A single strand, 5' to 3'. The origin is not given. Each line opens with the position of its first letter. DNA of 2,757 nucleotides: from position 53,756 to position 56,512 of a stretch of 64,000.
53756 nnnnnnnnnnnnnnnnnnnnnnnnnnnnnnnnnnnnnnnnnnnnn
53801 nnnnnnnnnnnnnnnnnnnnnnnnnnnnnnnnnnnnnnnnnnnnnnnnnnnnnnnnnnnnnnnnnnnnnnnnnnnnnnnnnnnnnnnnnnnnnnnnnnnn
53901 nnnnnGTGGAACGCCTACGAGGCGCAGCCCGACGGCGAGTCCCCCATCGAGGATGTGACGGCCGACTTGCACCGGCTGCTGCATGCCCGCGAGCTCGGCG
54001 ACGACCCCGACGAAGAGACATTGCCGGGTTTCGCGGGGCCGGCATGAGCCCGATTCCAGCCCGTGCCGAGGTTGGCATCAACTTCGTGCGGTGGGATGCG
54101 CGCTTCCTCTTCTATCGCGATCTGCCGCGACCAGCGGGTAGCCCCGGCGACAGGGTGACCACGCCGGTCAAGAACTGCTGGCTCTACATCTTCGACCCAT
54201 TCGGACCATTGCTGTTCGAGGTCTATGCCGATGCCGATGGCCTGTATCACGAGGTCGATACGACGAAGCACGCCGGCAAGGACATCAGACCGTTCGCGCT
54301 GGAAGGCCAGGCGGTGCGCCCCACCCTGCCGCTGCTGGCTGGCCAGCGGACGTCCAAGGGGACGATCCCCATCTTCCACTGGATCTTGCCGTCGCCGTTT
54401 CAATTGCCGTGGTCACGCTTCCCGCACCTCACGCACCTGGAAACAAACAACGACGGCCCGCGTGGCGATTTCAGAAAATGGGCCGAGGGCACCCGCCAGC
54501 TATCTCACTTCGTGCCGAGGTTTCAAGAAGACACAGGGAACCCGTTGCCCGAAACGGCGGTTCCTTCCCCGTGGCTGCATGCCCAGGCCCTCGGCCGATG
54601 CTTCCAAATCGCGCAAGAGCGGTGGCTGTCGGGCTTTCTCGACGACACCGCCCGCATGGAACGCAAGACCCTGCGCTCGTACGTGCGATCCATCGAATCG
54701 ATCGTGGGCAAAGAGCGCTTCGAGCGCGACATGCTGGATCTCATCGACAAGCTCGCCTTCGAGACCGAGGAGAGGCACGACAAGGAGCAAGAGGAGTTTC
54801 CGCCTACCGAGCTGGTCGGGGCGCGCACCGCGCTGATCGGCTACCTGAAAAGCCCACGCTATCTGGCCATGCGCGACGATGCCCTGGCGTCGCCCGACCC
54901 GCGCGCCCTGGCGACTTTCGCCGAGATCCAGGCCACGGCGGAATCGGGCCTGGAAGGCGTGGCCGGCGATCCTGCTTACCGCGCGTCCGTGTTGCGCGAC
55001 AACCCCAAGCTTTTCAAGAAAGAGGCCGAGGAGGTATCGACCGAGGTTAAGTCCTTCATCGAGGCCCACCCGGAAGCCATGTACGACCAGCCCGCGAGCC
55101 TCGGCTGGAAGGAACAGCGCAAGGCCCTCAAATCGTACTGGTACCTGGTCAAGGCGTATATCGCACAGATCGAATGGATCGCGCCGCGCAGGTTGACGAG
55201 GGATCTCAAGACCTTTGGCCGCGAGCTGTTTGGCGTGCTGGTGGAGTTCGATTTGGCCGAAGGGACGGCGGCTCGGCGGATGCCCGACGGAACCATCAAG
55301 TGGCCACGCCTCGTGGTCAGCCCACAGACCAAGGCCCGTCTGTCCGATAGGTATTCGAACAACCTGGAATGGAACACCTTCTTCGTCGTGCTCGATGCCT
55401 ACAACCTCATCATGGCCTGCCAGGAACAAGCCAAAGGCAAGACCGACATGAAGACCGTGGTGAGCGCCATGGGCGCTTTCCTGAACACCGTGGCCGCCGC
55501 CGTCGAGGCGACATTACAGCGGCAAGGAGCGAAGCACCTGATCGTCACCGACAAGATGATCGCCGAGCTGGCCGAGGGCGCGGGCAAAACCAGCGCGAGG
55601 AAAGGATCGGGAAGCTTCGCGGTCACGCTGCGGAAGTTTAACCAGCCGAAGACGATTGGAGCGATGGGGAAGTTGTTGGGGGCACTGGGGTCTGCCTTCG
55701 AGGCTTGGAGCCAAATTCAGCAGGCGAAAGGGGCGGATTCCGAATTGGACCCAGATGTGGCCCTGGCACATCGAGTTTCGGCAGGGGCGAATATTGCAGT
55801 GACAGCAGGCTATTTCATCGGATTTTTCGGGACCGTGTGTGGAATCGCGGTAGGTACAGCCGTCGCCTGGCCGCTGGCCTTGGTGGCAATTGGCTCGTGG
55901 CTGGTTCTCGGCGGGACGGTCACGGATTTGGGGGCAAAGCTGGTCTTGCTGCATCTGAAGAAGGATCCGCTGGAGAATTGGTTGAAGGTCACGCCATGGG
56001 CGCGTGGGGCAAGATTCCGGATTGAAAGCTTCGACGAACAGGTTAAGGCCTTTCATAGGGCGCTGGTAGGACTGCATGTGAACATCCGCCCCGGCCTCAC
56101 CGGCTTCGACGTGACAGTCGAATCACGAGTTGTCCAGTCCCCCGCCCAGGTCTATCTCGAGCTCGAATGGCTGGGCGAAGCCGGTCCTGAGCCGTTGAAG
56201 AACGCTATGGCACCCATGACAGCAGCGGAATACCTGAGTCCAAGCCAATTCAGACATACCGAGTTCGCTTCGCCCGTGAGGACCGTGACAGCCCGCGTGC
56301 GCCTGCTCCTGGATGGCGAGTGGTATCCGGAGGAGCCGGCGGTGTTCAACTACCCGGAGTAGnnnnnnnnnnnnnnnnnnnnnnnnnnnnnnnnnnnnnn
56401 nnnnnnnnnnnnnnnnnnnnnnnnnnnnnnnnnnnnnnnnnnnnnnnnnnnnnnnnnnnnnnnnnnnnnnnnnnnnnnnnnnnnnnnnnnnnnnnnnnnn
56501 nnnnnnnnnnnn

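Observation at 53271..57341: Cassette 3 has exchanged the C-terminus of the PAAR-like protein together with its downstream effector and immunity candidates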

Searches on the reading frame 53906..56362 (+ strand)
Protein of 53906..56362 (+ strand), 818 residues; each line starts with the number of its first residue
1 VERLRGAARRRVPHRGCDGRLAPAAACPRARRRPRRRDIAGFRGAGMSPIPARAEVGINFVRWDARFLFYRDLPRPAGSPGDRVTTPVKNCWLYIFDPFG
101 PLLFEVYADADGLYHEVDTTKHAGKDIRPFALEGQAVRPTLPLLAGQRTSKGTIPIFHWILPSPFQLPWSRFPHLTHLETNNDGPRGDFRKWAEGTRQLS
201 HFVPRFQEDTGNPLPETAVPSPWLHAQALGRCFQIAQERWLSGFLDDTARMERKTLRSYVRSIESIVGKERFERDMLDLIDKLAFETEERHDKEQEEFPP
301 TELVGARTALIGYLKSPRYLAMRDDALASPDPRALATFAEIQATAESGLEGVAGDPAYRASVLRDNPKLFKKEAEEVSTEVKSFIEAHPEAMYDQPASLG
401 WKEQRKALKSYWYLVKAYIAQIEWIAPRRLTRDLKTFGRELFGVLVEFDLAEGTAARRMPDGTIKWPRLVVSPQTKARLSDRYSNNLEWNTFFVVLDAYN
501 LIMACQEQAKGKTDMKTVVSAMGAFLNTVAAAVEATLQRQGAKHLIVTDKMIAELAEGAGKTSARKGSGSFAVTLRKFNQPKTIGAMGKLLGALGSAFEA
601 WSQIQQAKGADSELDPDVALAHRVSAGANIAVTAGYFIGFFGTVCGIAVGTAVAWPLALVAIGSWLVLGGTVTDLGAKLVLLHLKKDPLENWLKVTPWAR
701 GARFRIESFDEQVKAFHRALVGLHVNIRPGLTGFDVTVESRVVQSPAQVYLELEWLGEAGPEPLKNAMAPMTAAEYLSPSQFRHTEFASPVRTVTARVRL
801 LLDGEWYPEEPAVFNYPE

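Call 5: search_protein_families(library=pfam, proteins=[window:53906-56362:+], max_evalue=0.01)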
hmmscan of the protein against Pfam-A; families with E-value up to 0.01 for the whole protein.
window:53906-56362:+ (818 aa): 0 families

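Call 8: search_protein_families(library=ncbifam, proteins=[window:54044-56362:+], max_evalue=0.01)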
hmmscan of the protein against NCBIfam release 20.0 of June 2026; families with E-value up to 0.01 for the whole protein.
window:54044-56362:+ (772 aa): 1 family
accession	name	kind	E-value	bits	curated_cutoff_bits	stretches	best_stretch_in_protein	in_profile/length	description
NF041559.1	BTH_I2691_fam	subfamily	7.1e-17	61.2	150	1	448-675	662-858/858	T6SS effector BTH_I2691 family protein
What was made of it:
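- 54044..56362 (+): D': 772-aa candidate pore-forming effector. N-terminal beta+alpha region with MIX-like motifs, helical region with a hydrophobic hairpin at aa 584-629, C-terminal beta-sandwich at aa 677-770. NF041559 BTH_I2691 family, E 7e-17, on aa 448-675 (call 8).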

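Call 15: find_homologous_proteins(query=window:54044-56362:+, max_evalue=0.001)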
Query window:54044-56362:+ (772 aa): 11 proteins with E <= 0.001 among 8000 candidates.
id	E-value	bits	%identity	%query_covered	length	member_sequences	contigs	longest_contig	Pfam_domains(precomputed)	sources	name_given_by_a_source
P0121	0.0e+0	1778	100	100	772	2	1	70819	-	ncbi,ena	-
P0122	0.0e+0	1211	68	100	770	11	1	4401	-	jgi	-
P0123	0.0e+0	1194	68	99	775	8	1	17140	-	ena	-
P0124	0.0e+0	1184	66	100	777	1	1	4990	-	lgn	-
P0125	0.0e+0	1081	61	100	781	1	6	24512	-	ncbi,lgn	-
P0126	6.2e-251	853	53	98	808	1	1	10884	-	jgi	jgi:hypothetical protein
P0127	1.5e-216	739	46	100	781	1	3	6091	-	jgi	jgi:hypothetical protein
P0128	8.6e-204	697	45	100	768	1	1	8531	-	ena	-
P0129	4.3e-201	688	45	100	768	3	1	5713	-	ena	-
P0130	1.8e-193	663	44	100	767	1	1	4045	-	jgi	jgi:hypothetical protein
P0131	7.0e-189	648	48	82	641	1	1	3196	-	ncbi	-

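Call 26: search_solved_structures(query=window:54044-56362:+, max_evalue=1)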
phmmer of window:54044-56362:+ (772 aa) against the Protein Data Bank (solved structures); distinct sequences matched with E-value up to 1: 3.
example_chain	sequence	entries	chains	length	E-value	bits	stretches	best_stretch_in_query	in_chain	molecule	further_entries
3r9s_A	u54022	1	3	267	0.19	13.1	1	484-612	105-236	Carnitinyl-CoA dehydratase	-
3r9t_A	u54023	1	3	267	0.19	13.1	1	484-612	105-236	EchA1_1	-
3lg7_A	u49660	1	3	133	0.29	12.5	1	178-248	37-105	4E10_S0_1EZ3A_002_C (T246)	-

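Call 50: predict_structure(alignment_id=A3)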
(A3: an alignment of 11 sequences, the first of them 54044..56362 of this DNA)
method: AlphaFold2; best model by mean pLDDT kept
length: 772 residues; sequences in the alignment: 11
mean_pLDDT: 59.1   pTM: 0.41
mean pLDDT of the five models: 59.1, 55.8, 53.2, 50.5, 50.4
residues with pLDDT >= 90: 19; 70-90: 221; 50-70: 264; < 50: 268
segments of 3 or more residues with pLDDT < 50: 1-19, 27-36, 76-78, 83-85, 87-109, 130-140, 159-161, 163-167, 342-360, 391-408, 414-426, 429-459, 465-467, 470-539, 603-611, 639-660
pLDDT, mean of each block of 10 residues (from residue 1): 33 38 50 49 72 66 66 53 46 38 36 74 62 46 70 61 49 73 80 69 66 72 71 69 68 72 87 82 67 77 71 71 55 58 40 46 54 54 52 42 46 38 44 42 44 46 50 46 46 33 33 30 32 41 62 72 62 71 70 63 47 55 55 52 46 44 54 69 84 82 90 77 88 87 82 83 83 69
secondary structure, 60 per line:
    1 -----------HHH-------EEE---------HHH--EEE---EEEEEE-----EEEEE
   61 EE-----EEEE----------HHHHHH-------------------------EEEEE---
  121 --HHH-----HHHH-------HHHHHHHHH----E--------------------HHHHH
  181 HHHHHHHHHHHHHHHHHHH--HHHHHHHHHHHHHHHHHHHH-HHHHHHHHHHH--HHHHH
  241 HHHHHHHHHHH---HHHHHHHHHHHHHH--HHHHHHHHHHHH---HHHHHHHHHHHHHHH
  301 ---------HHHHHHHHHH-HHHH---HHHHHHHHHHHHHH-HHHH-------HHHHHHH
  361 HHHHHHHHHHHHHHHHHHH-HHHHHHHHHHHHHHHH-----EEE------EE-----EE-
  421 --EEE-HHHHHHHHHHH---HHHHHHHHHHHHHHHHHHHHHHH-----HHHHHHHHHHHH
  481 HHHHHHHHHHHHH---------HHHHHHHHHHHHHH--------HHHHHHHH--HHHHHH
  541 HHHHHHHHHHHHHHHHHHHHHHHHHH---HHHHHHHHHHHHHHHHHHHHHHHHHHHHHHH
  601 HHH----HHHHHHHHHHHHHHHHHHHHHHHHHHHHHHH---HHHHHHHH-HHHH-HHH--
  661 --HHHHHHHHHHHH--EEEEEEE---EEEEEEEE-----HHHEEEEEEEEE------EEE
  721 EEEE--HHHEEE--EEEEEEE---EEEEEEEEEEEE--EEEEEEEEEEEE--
elements in order (helices of 4 or more, strands of 3 or more residues): E22-24 E39-41 E45-50 E56-62 E68-71 H82-87 E113-117 H131-134 H142-150 H176-199 H202-221 H223-233 H236-251 H255-268 H271-282 H286-300 H310-319 H321-324 H328-341 H343-346 H354-379 H381-396 E402-404 E423-425 H427-437 H441-463 H469-493 H503-516 H525-532 H535-566 H570-603 H608-638 H642-649 H651-654 H663-674 E677-683 E687-694 E703-711 E718-724 E730-732 E735-741 E745-756 E759-770
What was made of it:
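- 54044..56362 (+): AF2 model (call 50).
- On BTH_I2691 / VasX / Tke5 pore-forming T6SS effectors (NF041559): Helices at aa 427-654 and a beta-sandwich at aa 677-770 with pLDDT 80-90 (call 50).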

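Call 51: search_protein_representatives(alignment_id=A3)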
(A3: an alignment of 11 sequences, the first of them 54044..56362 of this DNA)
Query: 11 sequences, 773 profile positions. Proteins with E-value up to 0.001 (for the whole library): 37; up to 1e-10: 21; up to 1e-30: 9. The best 37 are listed.
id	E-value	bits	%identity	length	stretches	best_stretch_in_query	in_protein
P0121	0.0e+00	1373.0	-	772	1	1-773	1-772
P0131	0.0e+00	1063.6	-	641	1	1-639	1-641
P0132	3.0e-145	501.9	-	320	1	458-773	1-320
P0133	4.4e-129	448.4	-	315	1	287-557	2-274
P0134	6.5e-82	292.4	-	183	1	589-773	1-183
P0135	3.2e-59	217.4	-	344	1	509-659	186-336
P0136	2.0e-48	181.7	-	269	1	535-766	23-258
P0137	6.0e-44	166.9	-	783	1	35-769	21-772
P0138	7.2e-34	133.5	-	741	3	24-287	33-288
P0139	2.2e-29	118.7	-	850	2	19-197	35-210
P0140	6.5e-28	113.9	-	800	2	32-331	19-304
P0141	1.9e-26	109.0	-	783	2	9-281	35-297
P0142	4.3e-26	107.8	-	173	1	610-772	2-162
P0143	1.9e-24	102.4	-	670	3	36-216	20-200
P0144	4.0e-24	101.3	-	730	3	41-306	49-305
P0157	5.5e-06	41.3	-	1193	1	551-688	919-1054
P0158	3.1e-05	38.9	-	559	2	589-760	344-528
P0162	4.1e-04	35.1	-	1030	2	547-668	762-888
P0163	6.4e-04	34.5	-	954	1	547-659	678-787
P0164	7.7e-04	34.2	-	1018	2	22-139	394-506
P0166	9.3e-04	34.0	-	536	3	541-696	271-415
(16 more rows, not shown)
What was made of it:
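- Closest known: VasX / Tke5 / BTH_I2691 family of T6SS pore-forming toxins. Different: The lineage is rare: 37 representatives among 1.84 billion (call 51).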

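Call 52: search_protein_families(library=ncbifam, proteins=[P0157, P0162, P0163, P0137, P0138, P0139, P0140, P0158, P0166, P0164], max_evalue=0.001)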
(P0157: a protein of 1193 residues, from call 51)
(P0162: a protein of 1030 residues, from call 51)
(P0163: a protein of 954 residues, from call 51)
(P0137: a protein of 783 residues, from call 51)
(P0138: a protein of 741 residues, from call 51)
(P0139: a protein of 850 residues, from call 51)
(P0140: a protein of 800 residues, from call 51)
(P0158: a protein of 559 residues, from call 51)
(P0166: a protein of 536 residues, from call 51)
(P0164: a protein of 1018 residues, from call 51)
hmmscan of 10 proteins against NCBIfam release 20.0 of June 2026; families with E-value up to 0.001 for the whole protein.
P0157 (1193 aa): 2 families
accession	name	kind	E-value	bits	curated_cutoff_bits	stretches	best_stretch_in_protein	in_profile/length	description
NF041559.1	BTH_I2691_fam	subfamily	2.9e-06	26.1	150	1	907-1043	731-856/858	T6SS effector BTH_I2691 family protein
NF053613.1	OMP_toxin_LptF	equivalog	0.00075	19.2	400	0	142-216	133-203/256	lipotoxin F family OmpA-related lipoprotein LptF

P0162 (1030 aa): 1 family
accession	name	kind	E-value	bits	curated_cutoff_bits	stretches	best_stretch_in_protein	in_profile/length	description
NF041559.1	BTH_I2691_fam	subfamily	6.7e-14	51.4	150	1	669-892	636-849/858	T6SS effector BTH_I2691 family protein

P0163 (954 aa): 0 families

P0137 (783 aa): 1 family
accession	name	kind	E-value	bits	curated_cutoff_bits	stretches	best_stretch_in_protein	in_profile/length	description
NF041559.1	BTH_I2691_fam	subfamily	3.7e-09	35.7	150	1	401-636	636-838/858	T6SS effector BTH_I2691 family protein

P0138 (741 aa): 1 family
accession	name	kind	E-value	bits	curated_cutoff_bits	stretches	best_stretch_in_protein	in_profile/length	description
NF041559.1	BTH_I2691_fam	subfamily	1.6e-09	36.9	150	1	420-588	661-838/858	T6SS effector BTH_I2691 family protein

P0139 (850 aa): 1 family
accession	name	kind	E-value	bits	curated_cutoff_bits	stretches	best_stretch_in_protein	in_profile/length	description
NF041559.1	BTH_I2691_fam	subfamily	1.2e-09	37.3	150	1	473-708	643-843/858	T6SS effector BTH_I2691 family protein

P0140 (800 aa): 1 family
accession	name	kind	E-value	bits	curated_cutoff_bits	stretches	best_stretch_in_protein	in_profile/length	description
NF041559.1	BTH_I2691_fam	subfamily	9.5e-07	27.7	150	1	420-644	635-833/858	T6SS effector BTH_I2691 family protein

P0158 (559 aa): 1 family
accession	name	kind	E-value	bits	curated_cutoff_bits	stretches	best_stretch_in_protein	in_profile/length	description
NF041559.1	BTH_I2691_fam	subfamily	5.5e-10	38.4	150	1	239-405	661-837/858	T6SS effector BTH_I2691 family protein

P0166 (536 aa): 1 family
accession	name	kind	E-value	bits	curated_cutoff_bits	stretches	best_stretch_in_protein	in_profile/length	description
NF041559.1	BTH_I2691_fam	subfamily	1e-15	57.4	150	1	190-386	661-845/858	T6SS effector BTH_I2691 family protein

P0164 (1018 aa): 2 families
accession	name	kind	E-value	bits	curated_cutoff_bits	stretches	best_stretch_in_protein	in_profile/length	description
NF041559.1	BTH_I2691_fam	subfamily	4.1e-05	22.3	150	1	897-1009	738-853/858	T6SS effector BTH_I2691 family protein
TIGR02869.1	spore_SleB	equivalog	0.0002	21.3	236.5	1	201-240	12-50/201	spore cortex-lytic enzyme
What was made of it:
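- On BTH_I2691 / VasX / Tke5 pore-forming T6SS effectors (NF041559): Distant D' relatives give similar partial hits (call 52).
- NF041559 on D' and on its distant relatives (calls 8, 52). D' and its relatives hit a T6SS effector family (calls 8, 52).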

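Call 57: fold_search(model_id=the predicted structure, library=pdb)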
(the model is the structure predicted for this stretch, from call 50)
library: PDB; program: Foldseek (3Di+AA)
matches with E <= 10: 787; with E <= 0.001: 0
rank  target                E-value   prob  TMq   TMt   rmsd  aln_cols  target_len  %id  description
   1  7ycx_G                1.9e-02  0.30  0.11  0.10  26.1       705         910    8  The structure of INTAC-PEC complex (released 2023-03-15)
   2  4brj                  2.4e-02  0.99  0.10  0.42   8.1       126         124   13  Superoxide reductase (Neelaredoxin) from Ignicoccus hospitalis T24K (released 2014-06-11)
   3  4brv_A                2.6e-02  0.99  0.10  0.43   8.1       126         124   13  Superoxide reductase (Neelaredoxin) from Ignicoccus hospitalis E23A (released 2014-06-18)
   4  4wtx                  2.9e-02  1.00  0.09  0.54   5.8       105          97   10  Crystal structure of the fourth FnIII domain of integrin beta4 (released 2015-02-11)
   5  9f00_D                2.9e-02  0.99  0.09  0.42   5.7        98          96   15  Complex between D-SH2 domain of ABL with monobody DAM27 (released 2024-12-25)
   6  3b83_C                3.7e-02  1.00  0.09  0.49   5.3        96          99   14  Computer-Based Redesign of a beta Sandwich Protein Suggests that Extensive Negative Design Is Not Required for De Novo (released 2008-11-04)
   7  4bk8                  3.9e-02  1.00  0.10  0.47   7.9       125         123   14  Superoxide reductase (Neelaredoxin) from Ignicoccus hospitalis (released 2014-04-02)
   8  8dek_B                4.2e-02  1.00  0.09  0.15   5.0        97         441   11  The structure of the glycopeptidase catalytic domain including the linker of Amuc_1438 (released 2022-08-31)
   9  8tld_E                4.2e-02  0.90  0.07  0.33   7.4       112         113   12  Structure of the IL-5 Signaling Complex (released 2024-04-10)
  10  6rpt_C                4.5e-02  0.98  0.10  0.42   5.4       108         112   16  Structure of tick complement inhibitor CirpT1 complexed with macroglobubulin domain 4 of human complement C5 (released 2020-01-08)
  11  1u58_A                5.1e-02  0.93  0.08  0.23   9.0       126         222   13  Crystal structure of the murine cytomegalovirus MHC-I homolog m144 (released 2005-07-19)
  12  3rzw_A                5.4e-02  0.99  0.09  0.47   5.1        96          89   17  Crystal Structure of the Monobody ySMB-9 bound to human SUMO1 (released 2011-12-28)
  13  6qhd_B                5.4e-02  0.63  0.11  0.16  25.9       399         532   10  Lysine acetylated and tyrosine phosphorylated STAT3 in a complex with DNA (released 2019-06-19)
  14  6rpt_A                5.7e-02  0.98  0.10  0.42   5.4       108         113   16  Structure of tick complement inhibitor CirpT1 complexed with macroglobubulin domain 4 of human complement C5 (released 2020-01-08)
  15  4lsd_C                5.7e-02  0.97  0.09  0.42   6.2        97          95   12  Myokine structure (released 2013-10-16)
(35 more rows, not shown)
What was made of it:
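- Tried and rejected: The model is too poor (mean pLDDT 59) for this absence to mean anything (calls 50, 57).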

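Call 58: search_protein_families(library=pfam, alignment_id=A3, max_evalue=5)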
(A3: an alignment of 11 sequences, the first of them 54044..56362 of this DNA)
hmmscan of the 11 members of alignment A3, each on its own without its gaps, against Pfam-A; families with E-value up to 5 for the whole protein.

A. member 1, window:54044-56362:+ (772 aa): 1 family
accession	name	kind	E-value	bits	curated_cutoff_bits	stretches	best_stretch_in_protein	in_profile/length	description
PF22116.1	DUF6944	-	1.8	8.3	32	0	465-566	27-118/167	Family of unknown function (DUF6944)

B. families by the number of members that match (of 11 scanned): 3 families
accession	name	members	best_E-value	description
PF15480.11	DUF4640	5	0.019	Domain of unknown function (DUF4640)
PF05235.19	CHAD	1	0.0098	CHAD domain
PF22116.1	DUF6944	1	1.8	Family of unknown function (DUF6944)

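Call 59: search_solved_structures(query=A3, max_evalue=10, show_alignments=2)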
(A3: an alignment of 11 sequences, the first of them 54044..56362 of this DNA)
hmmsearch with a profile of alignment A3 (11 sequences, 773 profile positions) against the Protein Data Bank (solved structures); distinct sequences matched with E-value up to 10: 1.
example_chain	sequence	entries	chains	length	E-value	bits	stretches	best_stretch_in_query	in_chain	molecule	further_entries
3wxx_B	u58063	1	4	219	3.2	9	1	570-630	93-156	AopB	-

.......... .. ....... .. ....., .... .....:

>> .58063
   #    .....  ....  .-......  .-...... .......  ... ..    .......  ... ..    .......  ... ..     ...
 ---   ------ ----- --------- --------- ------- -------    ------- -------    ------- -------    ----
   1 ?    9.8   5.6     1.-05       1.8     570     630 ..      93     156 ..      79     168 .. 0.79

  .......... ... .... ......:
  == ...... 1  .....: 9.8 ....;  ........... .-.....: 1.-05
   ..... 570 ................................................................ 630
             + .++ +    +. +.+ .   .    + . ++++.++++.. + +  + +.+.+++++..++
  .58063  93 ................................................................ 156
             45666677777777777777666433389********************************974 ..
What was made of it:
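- Tried and rejected: Sequence and profile searches of D' against PDB chains found nothing (calls 26, 59).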

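Call 67: find_encoding_contigs(protein=P0121, flank=3000, max_places=3)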
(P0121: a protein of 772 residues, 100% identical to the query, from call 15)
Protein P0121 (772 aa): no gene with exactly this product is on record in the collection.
